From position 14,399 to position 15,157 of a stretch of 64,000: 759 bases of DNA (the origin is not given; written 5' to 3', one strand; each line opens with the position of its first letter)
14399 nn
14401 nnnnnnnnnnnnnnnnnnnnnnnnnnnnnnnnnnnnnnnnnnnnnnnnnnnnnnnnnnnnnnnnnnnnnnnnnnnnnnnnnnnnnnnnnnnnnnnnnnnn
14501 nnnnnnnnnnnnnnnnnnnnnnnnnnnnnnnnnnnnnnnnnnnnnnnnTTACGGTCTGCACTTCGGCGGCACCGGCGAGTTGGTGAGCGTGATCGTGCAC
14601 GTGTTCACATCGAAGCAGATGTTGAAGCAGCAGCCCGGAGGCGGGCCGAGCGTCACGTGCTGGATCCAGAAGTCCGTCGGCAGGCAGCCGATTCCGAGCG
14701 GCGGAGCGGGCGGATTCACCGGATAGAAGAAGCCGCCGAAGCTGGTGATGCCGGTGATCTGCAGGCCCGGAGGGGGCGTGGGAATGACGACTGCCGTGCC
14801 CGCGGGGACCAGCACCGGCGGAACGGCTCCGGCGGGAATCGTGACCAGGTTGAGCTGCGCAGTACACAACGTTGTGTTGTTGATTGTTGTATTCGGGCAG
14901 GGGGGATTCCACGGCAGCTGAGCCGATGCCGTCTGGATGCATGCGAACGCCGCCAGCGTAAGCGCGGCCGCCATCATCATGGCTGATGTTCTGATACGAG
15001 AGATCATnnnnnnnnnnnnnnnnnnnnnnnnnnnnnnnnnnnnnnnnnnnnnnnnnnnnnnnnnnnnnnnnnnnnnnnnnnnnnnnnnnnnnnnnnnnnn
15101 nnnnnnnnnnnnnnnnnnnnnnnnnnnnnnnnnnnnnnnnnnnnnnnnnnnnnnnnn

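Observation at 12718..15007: Three tandem paralogous cysteine-rich secreted proteins of unrecognised family, tail-to-tail with rpoC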

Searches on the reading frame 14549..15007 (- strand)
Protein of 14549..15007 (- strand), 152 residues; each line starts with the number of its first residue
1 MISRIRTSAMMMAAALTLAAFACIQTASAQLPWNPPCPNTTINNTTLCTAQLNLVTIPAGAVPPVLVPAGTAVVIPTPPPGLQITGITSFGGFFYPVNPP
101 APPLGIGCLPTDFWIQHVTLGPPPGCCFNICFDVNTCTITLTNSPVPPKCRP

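Call 5: search_protein_families(library=pfam, proteins=[window:14549-15007:-], max_evalue=10)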
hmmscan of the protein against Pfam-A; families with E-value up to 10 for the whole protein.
window:14549-15007:- (152 aa): 0 families

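Call 6: search_protein_families(library=ncbifam, proteins=[window:14549-15007:-], max_evalue=10)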
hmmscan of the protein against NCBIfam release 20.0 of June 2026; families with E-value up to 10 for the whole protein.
window:14549-15007:- (152 aa): 0 families

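Call 11: find_encoding_contigs(protein=window:14549-15007:-, flank=10000, max_places=6)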
Protein window:14549-15007:- (152 aa): 3 contigs read that carry it; 1 place shown.
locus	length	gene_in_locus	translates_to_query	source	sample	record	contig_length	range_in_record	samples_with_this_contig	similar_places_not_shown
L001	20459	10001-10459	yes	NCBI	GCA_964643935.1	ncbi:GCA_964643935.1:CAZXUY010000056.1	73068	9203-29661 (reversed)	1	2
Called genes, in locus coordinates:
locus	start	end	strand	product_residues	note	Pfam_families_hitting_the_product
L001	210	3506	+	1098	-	PF13191:AAA_16, PF13401:AAA_22 (weak)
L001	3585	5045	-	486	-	PF06537:DHOR (weak), PF00034:Cytochrom_C (faint), PF06537:DHOR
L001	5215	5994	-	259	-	-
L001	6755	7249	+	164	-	-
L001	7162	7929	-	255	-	PF01048:PNP_UDP_1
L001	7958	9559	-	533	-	PF00083:Sugar_tr, PF07690:MFS_1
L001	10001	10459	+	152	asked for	-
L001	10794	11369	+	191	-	-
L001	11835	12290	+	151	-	-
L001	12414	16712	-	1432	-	PF04997:RNA_pol_Rpb1_1, PF00623:RNA_pol_Rpb1_2, PF04983:RNA_pol_Rpb1_3, PF21668:RPOC_hybrid (faint), PF05000:RNA_pol_Rpb1_4, PF04998:RNA_pol_Rpb1_5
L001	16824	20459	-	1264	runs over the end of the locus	PF04563:RNA_pol_Rpb2_1, PF04561:RNA_pol_Rpb2_2, PF04565:RNA_pol_Rpb2_3, PF10385:RNA_pol_Rpb2_45, PF00562:RNA_pol_Rpb2_6, PF04560:RNA_pol_Rpb2_7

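Call 12: find_homologous_proteins(query=A2, max_evalue=0.001)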
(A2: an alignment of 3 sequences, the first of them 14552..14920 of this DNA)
Query A2 (3 sequences) (123 aa, profile of the alignment): 7 proteins with E <= 0.001 among 273 candidates.
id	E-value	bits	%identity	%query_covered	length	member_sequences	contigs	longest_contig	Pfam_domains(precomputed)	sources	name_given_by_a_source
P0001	7.1e-53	196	100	100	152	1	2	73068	-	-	-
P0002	6.3e-49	183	38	85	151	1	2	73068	-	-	-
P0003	4.3e-48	180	46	100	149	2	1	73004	-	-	-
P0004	9.5e-18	82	42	99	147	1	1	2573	-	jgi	jgi:hypothetical protein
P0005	2.8e-12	65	36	99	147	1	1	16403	-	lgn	-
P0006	4.8e-12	64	47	99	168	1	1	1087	-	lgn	-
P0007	2.4e-9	55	47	91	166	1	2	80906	-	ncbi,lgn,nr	ncbi:MAG TPA: hypothetical protein VHI13_10460 [Candidatus Kapabacteria bacterium]|nr:hypothetical p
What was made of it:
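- The genes were called in independent assemblies (calls 11, 12).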

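Call 16: find_encoding_contigs(protein=P0007, flank=10000, max_places=4)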
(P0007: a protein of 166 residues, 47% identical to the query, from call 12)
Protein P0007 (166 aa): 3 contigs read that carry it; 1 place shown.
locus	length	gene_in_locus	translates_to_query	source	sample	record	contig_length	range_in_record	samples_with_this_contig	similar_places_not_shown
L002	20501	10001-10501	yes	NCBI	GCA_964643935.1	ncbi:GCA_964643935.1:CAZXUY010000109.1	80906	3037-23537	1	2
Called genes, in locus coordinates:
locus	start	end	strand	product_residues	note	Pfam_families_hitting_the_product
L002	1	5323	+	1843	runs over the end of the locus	PF10145:PhageMin_Tail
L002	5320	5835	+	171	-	-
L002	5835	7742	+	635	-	-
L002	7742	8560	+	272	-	-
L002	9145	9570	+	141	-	-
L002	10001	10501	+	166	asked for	-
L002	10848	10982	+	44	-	-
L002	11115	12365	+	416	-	-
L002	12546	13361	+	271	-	PF00551:Formyl_trans_N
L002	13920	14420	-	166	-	-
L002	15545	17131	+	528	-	-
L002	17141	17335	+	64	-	-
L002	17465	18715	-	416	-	-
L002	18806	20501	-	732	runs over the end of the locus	PF00882:Zn_dep_PLPC (faint)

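Call 17: find_encoding_contigs(protein=P0005, flank=10000, max_places=4)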
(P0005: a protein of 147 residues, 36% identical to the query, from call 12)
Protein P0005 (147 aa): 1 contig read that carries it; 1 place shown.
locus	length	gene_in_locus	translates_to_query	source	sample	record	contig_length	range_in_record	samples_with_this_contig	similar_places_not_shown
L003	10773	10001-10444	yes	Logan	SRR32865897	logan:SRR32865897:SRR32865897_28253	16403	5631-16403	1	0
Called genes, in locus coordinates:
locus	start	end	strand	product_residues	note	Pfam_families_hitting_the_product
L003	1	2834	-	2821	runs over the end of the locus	?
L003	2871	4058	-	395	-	PF03372:Exo_endo_phos (faint)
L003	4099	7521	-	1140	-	-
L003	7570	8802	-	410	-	-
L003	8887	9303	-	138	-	-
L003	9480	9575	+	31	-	-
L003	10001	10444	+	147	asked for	-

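Call 27: predict_structure(alignment_id=A3)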
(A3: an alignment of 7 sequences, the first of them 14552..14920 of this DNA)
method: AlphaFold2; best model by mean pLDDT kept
length: 123 residues; sequences in the alignment: 7
mean_pLDDT: 86.9   pTM: 0.82
mean pLDDT of the five models: 86.9, 86.9, 85.2, 84.4, 81.8
residues with pLDDT >= 90: 62; 70-90: 53; 50-70: 8; < 50: 0
segments of 3 or more residues with pLDDT < 50: none
pLDDT, mean of each block of 10 residues (from residue 1): 80 94 92 92 88 89 91 77 90 85 91 79 69
secondary structure, 60 per line:
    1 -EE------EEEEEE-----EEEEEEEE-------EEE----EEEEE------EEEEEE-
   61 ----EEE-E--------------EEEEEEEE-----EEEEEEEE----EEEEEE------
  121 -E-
elements in order: E10-15 E21-28 E36-38 E43-47 E54-59 E65-67 E84-91 E97-104 E109-114

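Call 30: search_protein_representatives(alignment_id=A3)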
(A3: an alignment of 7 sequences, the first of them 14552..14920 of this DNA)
Query: 7 sequences, 126 profile positions. Proteins with E-value up to 0.001 (for the whole library): 83; up to 1e-10: 50; up to 1e-30: 4. The best 83 are listed.
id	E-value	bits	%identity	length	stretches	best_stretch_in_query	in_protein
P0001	1.7e-43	164.0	-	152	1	1-126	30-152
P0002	6.4e-36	139.5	-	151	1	1-126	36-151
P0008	3.8e-34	133.8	-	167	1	1-126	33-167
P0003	1.7e-32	128.5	-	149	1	1-126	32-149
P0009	2.1e-30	121.7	-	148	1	1-126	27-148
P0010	3.9e-30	120.8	-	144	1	1-118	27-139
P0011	5.8e-29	117.1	-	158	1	1-125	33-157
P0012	1.6e-23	99.5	-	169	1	1-126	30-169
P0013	1.8e-23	99.3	-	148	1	1-125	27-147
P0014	2.8e-23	98.7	-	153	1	1-126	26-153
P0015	1.3e-22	96.6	-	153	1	1-126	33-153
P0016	3.1e-22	95.3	-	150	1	4-125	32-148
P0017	4.7e-22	94.7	-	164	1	1-126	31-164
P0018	5.4e-22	94.5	-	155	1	1-126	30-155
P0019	1.0e-21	93.6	-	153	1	1-126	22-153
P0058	5.8e-10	55.7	-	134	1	5-126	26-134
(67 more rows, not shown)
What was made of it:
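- A real, conserved family: 83 representatives in 1.84 billion (call 30). There are 83 homologues of conserved length, with signal peptide and motifs (call 30).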

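Call 31: fold_search(model_id=the predicted structure, library=pdb)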
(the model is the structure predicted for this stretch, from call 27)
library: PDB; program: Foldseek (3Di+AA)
matches with E <= 10: 245; with E <= 0.001: 0
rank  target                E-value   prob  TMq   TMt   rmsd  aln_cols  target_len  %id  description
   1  3zs3                  1.1e-01  0.30  0.26  0.16  13.9       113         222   12  High resolution structure of Mal d 2, the thaumatin like food allergen from apple (released 2012-07-11)
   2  8qu8_A                2.0e-01  0.57  0.38  0.34  10.2       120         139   13  PROTAC-mediated complex of KRAS with VHL/Elongin-B/Elongin-C/Cullin-2/Rbx1 (released 2023-12-06)
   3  1z3q                  2.0e-01  0.20  0.23  0.15  13.5       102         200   17  Resolution of the structure of the allergenic and antifungal banana fruit thaumatin-like protein at 1.7A (released 2006-01-24)
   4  1pcv_A                2.4e-01  0.21  0.26  0.18   7.7       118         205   11  Crystal structure of osmotin, a plant antifungal protein (released 2004-02-17)
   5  4l2j                  2.9e-01  0.25  0.27  0.17  12.3       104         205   18  Crystal Structure of Osmotin, an antifungal laticifer protein (released 2014-06-04)
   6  5fid_A                3.6e-01  0.33  0.34  0.32  11.6       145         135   14  Crystal structure of the protein elicitor MoHrip2 from Magnaporthe oryzae (released 2016-12-07)
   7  5t35_D                3.8e-01  0.47  0.36  0.31  10.4       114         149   11  The PROTAC MZ1 in complex with the second bromodomain of Brd4 and pVHL:ElonginC:ElonginB (released 2017-03-08)
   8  5t35_H                4.5e-01  0.44  0.36  0.32  10.4       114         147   11  The PROTAC MZ1 in complex with the second bromodomain of Brd4 and pVHL:ElonginC:ElonginB (released 2017-03-08)
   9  3g7m                  4.5e-01  0.25  0.30  0.25   9.6       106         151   12  Structure of the thaumatin-like xylanase inhibitor TLXI (released 2010-03-16)
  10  2i0w                  4.5e-01  0.20  0.26  0.17   9.4       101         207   13  Crystal structure analysis of NP24-I, a thaumatin-like protein (released 2007-07-24)
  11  8ymb_I                4.8e-01  0.47  0.39  0.35   5.6       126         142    9  The crystal structure of SHD931 in complex with Brd4-BD2 and VCB (released 2025-02-12)
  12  7khh_C                4.8e-01  0.44  0.36  0.31  10.9       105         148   14  Ternary complex of VHL/BRD4-BD1/Compound9 (4-(3,5-difluoropyridin-2-yl)-N-(11-(((S)-1-((2S,4R)-4-hydroxy-2-((4-(4-meth (released 2021-02-24)
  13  5yyq                  4.8e-01  0.33  0.29  0.19   6.3        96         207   12  Structure K78A thaumatin (released 2018-03-21)
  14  8zvj_L                5.0e-01  0.28  0.30  0.28  10.7       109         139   15  Crystal structure of VHL-EloB-EloC in complex with a fragment compound 7HC_1(DE22) (released 2024-12-18)
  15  6i7q_V                5.0e-01  0.25  0.30  0.26  11.3       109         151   14  Structure of pVHL-elongin B-elongin C (VCB) in complex with hydroxylated-HIF-2alpha (523-542) in the C2221 form (released 2019-11-27)
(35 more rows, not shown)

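Call 37: find_related_loci(query=A5, collection=genome_contigs, flank=10000)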
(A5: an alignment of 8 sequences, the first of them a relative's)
Query A5 (166 aa) in genome_contigs; peptide patterns used: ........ (x = any residue, [..] = any of these).
7 stretches matched a pattern, but none encodes a relative of the query by tblastn (E <= 1e-3).
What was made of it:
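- Tried and rejected: The first GTDB genome scan with the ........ motif returned only chance matches (call 37).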

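Call 39: find_homologous_proteins(query=A4, max_evalue=0.001)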
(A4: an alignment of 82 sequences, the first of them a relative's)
Query A4 (82 sequences) (152 aa, profile of the alignment): 26 proteins with E <= 0.001 among 7981 candidates.
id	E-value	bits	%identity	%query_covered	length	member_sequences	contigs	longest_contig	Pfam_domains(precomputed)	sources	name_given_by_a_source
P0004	3.0e-45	172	42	100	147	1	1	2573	-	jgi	jgi:hypothetical protein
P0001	5.7e-45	171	100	100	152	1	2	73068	-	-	-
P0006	1.2e-43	167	44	98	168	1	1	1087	-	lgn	-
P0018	2.8e-42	162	44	82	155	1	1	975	-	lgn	-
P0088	9.4e-42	161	40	100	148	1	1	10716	-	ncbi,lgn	-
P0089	1.5e-41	160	37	93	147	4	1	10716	-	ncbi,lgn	-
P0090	7.1e-40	155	41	100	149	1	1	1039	-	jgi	jgi:hypothetical protein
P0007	5.6e-38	148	43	92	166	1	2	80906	-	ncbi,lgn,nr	ncbi:MAG TPA: hypothetical protein VHI13_10460 [Candidatus Kapabacteria bacterium]|nr:hypothetical p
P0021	1.4e-37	147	53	93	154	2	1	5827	-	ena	-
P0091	2.0e-37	147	42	100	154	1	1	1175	-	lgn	-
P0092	8.1e-37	145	35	99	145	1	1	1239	-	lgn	-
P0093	1.2e-36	144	41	89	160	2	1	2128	-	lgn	-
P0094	2.9e-36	143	40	100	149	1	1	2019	-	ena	-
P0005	4.5e-36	142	34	100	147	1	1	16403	-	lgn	-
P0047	7.4e-35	138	37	83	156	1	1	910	-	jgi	jgi:hypothetical protein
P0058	7.2e-29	119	38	97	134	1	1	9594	-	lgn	-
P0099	1.1e-23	102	35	83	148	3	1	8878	-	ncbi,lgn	-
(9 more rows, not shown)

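Call 40: find_encoding_contigs(protein=P0088, flank=10000, max_places=4)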
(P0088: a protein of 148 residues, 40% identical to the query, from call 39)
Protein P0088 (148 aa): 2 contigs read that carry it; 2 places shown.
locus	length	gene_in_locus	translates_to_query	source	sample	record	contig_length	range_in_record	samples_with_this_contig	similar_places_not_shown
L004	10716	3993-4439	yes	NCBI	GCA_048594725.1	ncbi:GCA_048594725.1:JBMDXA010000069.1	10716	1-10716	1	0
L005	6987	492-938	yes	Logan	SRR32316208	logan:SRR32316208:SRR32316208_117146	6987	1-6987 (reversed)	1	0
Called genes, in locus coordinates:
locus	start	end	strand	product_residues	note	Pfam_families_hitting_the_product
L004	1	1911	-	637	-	?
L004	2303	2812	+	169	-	PF04343:DUF488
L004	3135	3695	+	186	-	-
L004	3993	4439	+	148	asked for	-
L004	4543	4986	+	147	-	-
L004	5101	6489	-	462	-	PF00375:SDF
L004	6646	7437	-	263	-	PF00881:Nitroreductase, PF14512:TM1586_NiRdase (weak)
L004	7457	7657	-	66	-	-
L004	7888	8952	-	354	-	PF00195:Chal_sti_synt_N, PF08392:FAE1_CUT1_RppA, PF02797:Chal_sti_synt_C, PF08541:ACP_syn_III_C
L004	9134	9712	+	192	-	PF13302:Acetyltransf_3, PF13420:Acetyltransf_4, PF00583:Acetyltransf_1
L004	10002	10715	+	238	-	?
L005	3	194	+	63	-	?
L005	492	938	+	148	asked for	-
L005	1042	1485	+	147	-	-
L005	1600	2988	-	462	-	PF00375:SDF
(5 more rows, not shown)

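Call 41: find_encoding_contigs(protein=P0099, flank=10000, max_places=4)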
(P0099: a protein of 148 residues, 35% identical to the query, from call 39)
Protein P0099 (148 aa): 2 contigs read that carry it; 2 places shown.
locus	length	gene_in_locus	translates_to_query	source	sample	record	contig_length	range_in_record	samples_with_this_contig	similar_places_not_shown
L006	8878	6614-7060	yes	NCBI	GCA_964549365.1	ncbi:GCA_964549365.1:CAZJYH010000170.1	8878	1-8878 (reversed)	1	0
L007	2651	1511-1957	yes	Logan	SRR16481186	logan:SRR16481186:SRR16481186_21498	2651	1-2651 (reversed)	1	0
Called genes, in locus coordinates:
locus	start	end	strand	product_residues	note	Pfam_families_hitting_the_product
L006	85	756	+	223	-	-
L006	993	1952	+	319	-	PF03543:Peptidase_C58 (faint)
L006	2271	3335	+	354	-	PF00817:IMS, PF11799:IMS_C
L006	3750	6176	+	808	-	PF01839:FG-GAP (faint), PF13517:FG-GAP_3, PF07593:UnbV_ASPIC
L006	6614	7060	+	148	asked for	-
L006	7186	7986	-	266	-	PF03437:BtpA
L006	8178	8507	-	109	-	PF02575:YbaB_DNA_bd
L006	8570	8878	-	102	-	?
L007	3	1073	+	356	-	?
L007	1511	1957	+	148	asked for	-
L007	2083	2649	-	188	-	?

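Call 42: find_encoding_contigs(protein=P0058, flank=10000, max_places=4)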
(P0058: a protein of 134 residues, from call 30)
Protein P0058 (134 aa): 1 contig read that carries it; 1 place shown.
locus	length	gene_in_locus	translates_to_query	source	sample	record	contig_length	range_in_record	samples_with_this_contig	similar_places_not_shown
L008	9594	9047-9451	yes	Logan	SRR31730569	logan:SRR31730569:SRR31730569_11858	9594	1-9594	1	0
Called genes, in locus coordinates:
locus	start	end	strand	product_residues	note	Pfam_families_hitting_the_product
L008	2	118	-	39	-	?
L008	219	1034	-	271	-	PF00696:AA_kinase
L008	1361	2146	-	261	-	PF01135:PCMT (weak), PF13489:Methyltransf_23 (weak), PF01209:Ubie_methyltran, PF05175:MTS (weak), PF08241:Methyltransf_11, PF08242:Methyltransf_12, PF13649:Methyltransf_25, PF13847:Methyltransf_31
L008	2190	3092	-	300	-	PF12146:Hydrolase_4, PF00561:Abhydrolase_1, PF12697:Abhydrolase_6, PF00561:Abhydrolase_1 (weak)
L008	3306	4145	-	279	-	PF04542:Sigma70_r2, PF08281:Sigma70_r4_2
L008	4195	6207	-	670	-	PF07715:Plug, PF00593:TonB_dep_Rec_b-barrel, PF14905:OMP_b-brl_3 (weak)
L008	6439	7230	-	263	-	PF04962:KduI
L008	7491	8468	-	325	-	PF08240:ADH_N, PF00107:ADH_zinc_N, PF13602:ADH_zinc_N_2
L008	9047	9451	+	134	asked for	-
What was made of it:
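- Their chromosomal positions are scattered (calls 40-42).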

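Call 49: list_cluster_members(proteins=[P0088, P0089, P0099, P0007, L004:5101-6486:-, L006:7186-7983:-, L002:12546-13358:+, L008:4195-6204:-, L003:7570-8799:-])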
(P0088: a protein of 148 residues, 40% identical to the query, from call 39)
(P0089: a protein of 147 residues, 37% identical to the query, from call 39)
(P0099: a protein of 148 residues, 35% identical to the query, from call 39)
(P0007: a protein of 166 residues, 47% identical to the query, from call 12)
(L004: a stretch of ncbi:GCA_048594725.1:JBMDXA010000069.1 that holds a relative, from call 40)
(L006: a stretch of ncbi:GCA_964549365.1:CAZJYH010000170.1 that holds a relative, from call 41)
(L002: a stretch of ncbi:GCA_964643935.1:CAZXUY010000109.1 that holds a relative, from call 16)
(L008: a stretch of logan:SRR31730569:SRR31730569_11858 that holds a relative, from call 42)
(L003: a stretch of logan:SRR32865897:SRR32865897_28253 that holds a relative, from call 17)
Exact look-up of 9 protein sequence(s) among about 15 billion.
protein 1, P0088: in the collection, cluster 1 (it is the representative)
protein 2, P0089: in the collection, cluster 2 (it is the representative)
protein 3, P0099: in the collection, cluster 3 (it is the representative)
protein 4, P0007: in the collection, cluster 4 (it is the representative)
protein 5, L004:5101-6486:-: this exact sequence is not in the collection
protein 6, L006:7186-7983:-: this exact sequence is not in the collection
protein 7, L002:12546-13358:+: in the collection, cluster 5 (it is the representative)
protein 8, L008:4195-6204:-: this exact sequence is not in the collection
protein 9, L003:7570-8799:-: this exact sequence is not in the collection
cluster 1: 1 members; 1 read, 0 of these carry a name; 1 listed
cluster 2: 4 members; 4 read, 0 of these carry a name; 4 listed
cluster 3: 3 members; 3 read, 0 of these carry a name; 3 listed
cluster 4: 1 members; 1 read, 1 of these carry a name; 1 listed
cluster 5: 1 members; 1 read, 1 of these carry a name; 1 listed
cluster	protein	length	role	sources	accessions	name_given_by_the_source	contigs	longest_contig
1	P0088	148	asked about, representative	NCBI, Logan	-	-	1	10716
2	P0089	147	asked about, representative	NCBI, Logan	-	-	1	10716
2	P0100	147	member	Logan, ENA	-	-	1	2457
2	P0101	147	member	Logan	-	-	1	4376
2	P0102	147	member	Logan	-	-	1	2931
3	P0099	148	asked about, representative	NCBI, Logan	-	-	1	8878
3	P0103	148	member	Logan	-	-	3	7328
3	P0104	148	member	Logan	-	-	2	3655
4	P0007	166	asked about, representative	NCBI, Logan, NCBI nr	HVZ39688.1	MAG TPA: hypothetical protein VHI13_10460 [Candidatus Kapabacteria bacterium] | hypothetical protein [Candidatus Kapabacteria bacterium]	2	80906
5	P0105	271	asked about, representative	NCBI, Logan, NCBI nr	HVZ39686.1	MAG TPA: formyltransferase family protein [Candidatus Kapabacteria bacterium] | formyltransferase family protein [Candidatus Kapabacteria bacterium]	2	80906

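Call 60: fold_search(model_id=the predicted structure, library=viral)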
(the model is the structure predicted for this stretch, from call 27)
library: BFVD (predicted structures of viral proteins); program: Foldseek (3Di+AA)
matches with E <= 10: 224; with E <= 0.001: 0
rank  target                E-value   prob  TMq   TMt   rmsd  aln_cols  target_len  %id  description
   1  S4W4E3                5.3e-02  0.84  0.33  0.40   9.0       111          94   14  Uncharacterized protein [Pandoravirus salinus]
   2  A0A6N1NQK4            6.3e-02  0.23  0.24  0.09  13.2       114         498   16  Thaumatin domain-containing protein [Tupanvirus soda lake]
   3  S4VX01                9.2e-02  0.60  0.29  0.36  10.8       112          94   15  Uncharacterized protein [Pandoravirus dulcis]
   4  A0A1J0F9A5            1.3e-01  0.57  0.38  0.20   9.6       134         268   13  (no name in the UniProt tables at hand)
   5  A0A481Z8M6            2.0e-01  0.23  0.28  0.14  17.6       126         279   15  Uncharacterized protein [Pithovirus LCPAC304]
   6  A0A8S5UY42            3.4e-01  0.15  0.28  0.11   9.4       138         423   14  DNA polymerase II large subunit [Myoviridae sp. ct7113]
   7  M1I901                3.8e-01  0.51  0.28  0.27   8.3        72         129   11  (no name in the UniProt tables at hand)
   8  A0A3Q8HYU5            4.2e-01  0.20  0.27  0.27  13.5        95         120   15  (no name in the UniProt tables at hand)
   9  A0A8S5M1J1            4.4e-01  0.30  0.31  0.13  14.5       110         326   14  DnaJ domain protein [Podoviridae sp. ctIi96]
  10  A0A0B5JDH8            4.4e-01  0.25  0.28  0.13   6.7        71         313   18  Uncharacterized protein [Pandoravirus inopinatum]
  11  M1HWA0                4.7e-01  0.33  0.38  0.29  12.3       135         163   10  Uncharacterized protein [Paramecium bursaria Chlorella virus CVA-1]
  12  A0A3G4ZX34            5.8e-01  0.33  0.27  0.19   6.5        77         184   19  Uncharacterized protein [Edafosvirus sp.]
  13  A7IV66                6.5e-01  0.28  0.38  0.14  11.9       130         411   15  Uncharacterized protein M686L [Paramecium bursaria Chlorella virus MT325]
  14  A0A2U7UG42            6.5e-01  0.15  0.34  0.17  12.8       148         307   20  Uncharacterized protein [Pandoravirus macleodensis]
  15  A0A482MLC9            7.2e-01  0.57  0.26  0.37   3.5        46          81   24  Uncharacterized protein [Burkholderia phage BcepSauron]
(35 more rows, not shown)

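Call 62: search_solved_structures(query=A7, max_evalue=10)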
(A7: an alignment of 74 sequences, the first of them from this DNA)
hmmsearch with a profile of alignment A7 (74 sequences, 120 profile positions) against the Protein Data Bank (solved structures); distinct sequences matched with E-value up to 10: 0.
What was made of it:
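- On Thaumatin-like proteins (PF00314): No PDB sequence hit at E <= 10 (call 62).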

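Call 63: search_protein_families(library=pfam, alignment_id=A4, max_evalue=0.1)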
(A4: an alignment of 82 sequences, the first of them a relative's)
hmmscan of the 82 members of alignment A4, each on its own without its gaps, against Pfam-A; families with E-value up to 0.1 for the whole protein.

A. member 1, P0001 (152 aa): 0 families

B. families by the number of members that match (of 82 scanned): 7 families
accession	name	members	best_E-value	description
PF04226.18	Transgly_assoc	1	0.0096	Transglycosylase associated protein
PF25706.1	HCMV_UL116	1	0.025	Human cytomegalovirus UL116 protein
PF19307.5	SrpI-like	1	0.032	Type 2A encapsulin shell protein SrpI-like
PF19258.4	KxYKxGKxW_sig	1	0.036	KxYKxGKxW signal peptide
PF12454.13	Ecm33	1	0.046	GPI-anchored cell wall organization protein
PF24327.1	DUF7497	1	0.062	Domain of unknown function (DUF7497)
PF06085.16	Rz1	1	0.078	Lipoprotein Rz1 precursor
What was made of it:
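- On Thaumatin-like proteins (PF00314): None among 82 members at E <= 0.1 (call 63).
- On Fungal hydrophobins (PF01185, PF06766): No Pfam hit (calls 5, 63).
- Closest known: Fungal hydrophobins. Different: No sequence match (calls 5, 63).
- Closest known: Thaumatin-like proteins: osmotin, zeamatin, TLXI. Different: The Pfam model does not match (calls 5, 63).
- The Pfam Thaumatin model does not match any of 82 members (calls 5, 63).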

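Call 64: search_protein_families(library=phrogs, proteins=[window:14549-15007:-, L002:9145-9570:+, P0007, L002:5320-5835:+, L002:5835-7742:+, L002:7742-8560:+, L002:11115-12365:+, L002:13920-14420:-], max_evalue=0.01)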
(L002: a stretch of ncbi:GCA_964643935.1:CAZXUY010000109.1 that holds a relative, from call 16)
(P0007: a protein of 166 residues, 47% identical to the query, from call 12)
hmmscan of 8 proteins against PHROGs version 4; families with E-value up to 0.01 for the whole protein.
window:14549-15007:- (152 aa): 0 families

L002:9145-9570:+ (141 aa): 0 families

P0007 (166 aa): 0 families

L002:5320-5835:+ (171 aa): 0 families

L002:5835-7742:+ (635 aa): 0 families

L002:7742-8560:+ (272 aa): 1 family
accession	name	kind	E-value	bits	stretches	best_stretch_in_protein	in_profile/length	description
phrog_31104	-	unknown function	0.0019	18.4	1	196-268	289-361/365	-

L002:11115-12365:+ (416 aa): 0 families

L002:13920-14420:- (166 aa): 0 families
